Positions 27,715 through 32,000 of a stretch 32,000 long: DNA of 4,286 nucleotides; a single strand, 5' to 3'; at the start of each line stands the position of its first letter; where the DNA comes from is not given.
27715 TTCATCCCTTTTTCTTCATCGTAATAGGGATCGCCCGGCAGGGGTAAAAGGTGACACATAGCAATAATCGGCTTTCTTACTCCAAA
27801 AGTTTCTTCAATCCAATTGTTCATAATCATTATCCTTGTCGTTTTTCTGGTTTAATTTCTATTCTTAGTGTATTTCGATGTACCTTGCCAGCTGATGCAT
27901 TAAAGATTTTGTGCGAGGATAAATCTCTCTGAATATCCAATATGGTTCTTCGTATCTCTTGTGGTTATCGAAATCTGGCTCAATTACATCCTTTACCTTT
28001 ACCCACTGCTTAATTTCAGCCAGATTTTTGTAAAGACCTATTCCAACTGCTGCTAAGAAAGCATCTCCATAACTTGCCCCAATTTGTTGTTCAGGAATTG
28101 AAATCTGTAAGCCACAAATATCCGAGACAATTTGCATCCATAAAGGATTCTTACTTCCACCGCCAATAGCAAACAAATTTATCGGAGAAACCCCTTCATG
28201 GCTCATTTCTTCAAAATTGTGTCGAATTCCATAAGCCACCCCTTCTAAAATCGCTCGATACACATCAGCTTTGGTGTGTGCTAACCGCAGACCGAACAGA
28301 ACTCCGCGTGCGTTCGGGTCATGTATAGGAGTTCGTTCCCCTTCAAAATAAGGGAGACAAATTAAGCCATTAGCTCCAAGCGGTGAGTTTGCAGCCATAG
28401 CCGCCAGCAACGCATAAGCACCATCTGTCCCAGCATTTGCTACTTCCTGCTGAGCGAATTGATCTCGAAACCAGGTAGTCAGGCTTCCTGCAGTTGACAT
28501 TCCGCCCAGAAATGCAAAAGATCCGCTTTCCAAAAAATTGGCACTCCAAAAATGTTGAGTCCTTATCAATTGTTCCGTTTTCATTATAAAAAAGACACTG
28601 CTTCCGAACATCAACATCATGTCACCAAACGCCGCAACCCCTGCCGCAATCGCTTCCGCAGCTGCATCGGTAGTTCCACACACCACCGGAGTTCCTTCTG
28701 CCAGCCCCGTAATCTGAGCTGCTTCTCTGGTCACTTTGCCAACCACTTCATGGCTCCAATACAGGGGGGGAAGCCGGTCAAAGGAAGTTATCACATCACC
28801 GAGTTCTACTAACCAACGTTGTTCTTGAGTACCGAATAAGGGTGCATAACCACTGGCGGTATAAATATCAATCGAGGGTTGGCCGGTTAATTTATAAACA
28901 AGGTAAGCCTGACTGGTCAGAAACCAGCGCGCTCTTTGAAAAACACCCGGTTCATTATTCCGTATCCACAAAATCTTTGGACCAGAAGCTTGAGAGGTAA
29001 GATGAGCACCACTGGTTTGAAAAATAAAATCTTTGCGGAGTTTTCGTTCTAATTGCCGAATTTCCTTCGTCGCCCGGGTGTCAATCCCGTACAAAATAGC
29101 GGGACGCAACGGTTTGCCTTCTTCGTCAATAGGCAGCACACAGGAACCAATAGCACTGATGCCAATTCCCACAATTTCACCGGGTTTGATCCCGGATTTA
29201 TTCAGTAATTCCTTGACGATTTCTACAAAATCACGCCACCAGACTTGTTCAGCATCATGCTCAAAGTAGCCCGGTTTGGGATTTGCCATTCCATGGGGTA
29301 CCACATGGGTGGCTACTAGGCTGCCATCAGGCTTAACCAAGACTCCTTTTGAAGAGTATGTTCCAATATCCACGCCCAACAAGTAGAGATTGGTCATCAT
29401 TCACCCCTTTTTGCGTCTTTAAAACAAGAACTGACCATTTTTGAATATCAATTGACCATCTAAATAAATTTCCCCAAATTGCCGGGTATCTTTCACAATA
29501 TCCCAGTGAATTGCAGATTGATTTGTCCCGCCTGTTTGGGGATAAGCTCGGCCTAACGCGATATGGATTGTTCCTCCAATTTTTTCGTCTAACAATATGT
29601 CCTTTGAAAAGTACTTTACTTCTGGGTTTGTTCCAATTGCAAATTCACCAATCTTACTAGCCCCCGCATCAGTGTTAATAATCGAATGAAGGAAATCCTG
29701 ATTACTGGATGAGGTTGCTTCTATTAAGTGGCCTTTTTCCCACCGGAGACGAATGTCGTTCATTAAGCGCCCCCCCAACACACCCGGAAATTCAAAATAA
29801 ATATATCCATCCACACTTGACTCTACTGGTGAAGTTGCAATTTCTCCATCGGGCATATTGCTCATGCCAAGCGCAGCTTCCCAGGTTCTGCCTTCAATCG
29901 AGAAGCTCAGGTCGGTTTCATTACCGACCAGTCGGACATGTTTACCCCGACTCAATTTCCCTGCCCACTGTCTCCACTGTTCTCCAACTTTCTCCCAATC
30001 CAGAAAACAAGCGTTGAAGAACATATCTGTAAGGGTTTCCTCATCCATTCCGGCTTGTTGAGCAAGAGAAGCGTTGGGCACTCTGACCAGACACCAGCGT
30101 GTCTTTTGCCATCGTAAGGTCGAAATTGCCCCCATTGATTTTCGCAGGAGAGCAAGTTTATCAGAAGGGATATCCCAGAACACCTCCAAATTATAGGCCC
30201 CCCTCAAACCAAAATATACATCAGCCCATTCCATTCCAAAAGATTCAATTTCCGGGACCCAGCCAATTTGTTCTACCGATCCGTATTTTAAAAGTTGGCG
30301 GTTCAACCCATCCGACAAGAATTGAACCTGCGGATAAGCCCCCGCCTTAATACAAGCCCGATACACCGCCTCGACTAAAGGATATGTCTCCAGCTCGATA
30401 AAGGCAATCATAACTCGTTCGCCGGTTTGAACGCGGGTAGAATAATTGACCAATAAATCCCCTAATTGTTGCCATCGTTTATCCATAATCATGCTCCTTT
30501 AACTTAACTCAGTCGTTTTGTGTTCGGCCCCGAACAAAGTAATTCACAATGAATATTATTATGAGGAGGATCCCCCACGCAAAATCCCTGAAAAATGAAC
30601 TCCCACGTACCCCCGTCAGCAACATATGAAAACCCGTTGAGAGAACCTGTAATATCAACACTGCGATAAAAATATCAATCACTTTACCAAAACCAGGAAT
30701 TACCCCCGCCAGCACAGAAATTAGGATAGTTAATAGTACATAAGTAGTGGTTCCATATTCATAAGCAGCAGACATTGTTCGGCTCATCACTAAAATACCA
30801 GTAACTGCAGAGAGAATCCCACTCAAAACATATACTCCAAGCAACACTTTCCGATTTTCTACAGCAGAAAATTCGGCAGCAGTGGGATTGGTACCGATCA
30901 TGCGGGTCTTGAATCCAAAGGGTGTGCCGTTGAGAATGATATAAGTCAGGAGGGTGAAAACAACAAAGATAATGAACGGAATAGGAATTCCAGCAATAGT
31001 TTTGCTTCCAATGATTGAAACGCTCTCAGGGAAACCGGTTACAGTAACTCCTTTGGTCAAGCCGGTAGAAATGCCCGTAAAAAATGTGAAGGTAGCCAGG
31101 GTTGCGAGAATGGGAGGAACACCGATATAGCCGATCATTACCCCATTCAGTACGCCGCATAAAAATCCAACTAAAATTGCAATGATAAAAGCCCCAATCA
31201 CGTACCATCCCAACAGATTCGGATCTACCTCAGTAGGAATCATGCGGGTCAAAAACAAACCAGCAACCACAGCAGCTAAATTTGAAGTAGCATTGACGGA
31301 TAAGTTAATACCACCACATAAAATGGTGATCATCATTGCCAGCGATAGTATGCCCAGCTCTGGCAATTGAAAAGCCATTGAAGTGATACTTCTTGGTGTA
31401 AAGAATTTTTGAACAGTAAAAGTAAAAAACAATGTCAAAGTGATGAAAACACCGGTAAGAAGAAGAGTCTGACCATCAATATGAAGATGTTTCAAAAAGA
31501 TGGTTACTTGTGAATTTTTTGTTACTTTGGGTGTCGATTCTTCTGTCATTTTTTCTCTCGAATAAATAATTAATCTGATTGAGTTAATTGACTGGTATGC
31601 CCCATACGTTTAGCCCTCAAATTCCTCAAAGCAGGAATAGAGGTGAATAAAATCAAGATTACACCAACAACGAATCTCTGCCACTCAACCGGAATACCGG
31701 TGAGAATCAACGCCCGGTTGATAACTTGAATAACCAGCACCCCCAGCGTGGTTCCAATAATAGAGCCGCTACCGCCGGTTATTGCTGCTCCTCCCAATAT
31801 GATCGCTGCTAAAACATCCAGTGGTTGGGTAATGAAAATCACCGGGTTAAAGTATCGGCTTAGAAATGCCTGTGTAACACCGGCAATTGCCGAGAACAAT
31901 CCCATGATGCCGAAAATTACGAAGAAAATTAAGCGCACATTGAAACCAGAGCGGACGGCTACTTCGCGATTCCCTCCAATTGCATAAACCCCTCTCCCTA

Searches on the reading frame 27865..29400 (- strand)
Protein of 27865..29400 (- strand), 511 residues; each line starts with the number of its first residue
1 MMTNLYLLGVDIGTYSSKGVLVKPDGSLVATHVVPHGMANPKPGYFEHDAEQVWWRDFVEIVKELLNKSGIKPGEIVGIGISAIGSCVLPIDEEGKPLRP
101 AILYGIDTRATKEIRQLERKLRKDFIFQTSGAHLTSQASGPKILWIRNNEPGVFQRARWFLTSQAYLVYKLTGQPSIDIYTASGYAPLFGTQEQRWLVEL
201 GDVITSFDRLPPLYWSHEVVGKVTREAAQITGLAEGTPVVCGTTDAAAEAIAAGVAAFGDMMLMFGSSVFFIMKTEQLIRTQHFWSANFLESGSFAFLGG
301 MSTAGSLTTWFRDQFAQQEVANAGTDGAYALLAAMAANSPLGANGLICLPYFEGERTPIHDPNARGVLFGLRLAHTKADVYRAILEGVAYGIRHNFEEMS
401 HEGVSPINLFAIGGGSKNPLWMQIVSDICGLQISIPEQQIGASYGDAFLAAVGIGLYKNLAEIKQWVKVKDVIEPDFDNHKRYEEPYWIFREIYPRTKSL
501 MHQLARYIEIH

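Call 33: search_protein_families(library=pfam, proteins=[window:27865-29400:-], max_evalue=0.001)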
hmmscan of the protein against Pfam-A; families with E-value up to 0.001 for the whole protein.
window:27865-29400:- (511 aa): 2 families
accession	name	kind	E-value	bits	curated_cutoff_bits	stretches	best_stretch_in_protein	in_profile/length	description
PF00370.27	FGGY_N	-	1.1e-48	166.4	28.8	1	6-250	1-243/245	FGGY family of carbohydrate kinases, N-terminal domain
PF02782.22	FGGY_C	-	2e-41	142.4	27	1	263-453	3-197/198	FGGY family of carbohydrate kinases, C-terminal domain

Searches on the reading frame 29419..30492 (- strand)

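Call 33: search_protein_families(library=pfam, proteins=[window:29419-30492:-], max_evalue=0.001)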
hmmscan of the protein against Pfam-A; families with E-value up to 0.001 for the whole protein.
window:29419-30492:- (357 aa): 1 family
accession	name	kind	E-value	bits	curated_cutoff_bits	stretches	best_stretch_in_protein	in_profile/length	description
PF02073.20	Peptidase_M29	-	2.5e-60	204.9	27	1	4-355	2-406/406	Thermophilic metalloprotease (M29)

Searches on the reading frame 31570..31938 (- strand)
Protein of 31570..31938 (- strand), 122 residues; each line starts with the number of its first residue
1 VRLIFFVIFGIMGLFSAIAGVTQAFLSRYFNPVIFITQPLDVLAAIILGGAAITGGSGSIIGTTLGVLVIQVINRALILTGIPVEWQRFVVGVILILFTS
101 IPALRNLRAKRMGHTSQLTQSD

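Call 33: search_protein_families(library=pfam, proteins=[window:31570-31938:-], max_evalue=0.001)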
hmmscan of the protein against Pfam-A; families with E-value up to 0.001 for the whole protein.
window:31570-31938:- (122 aa): 1 family
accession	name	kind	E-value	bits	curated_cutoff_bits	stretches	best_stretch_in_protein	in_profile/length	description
PF02653.21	BPD_transp_2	-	2.4e-10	40.4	26.8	1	5-98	179-268/269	Branched-chain amino acid transport system / permease component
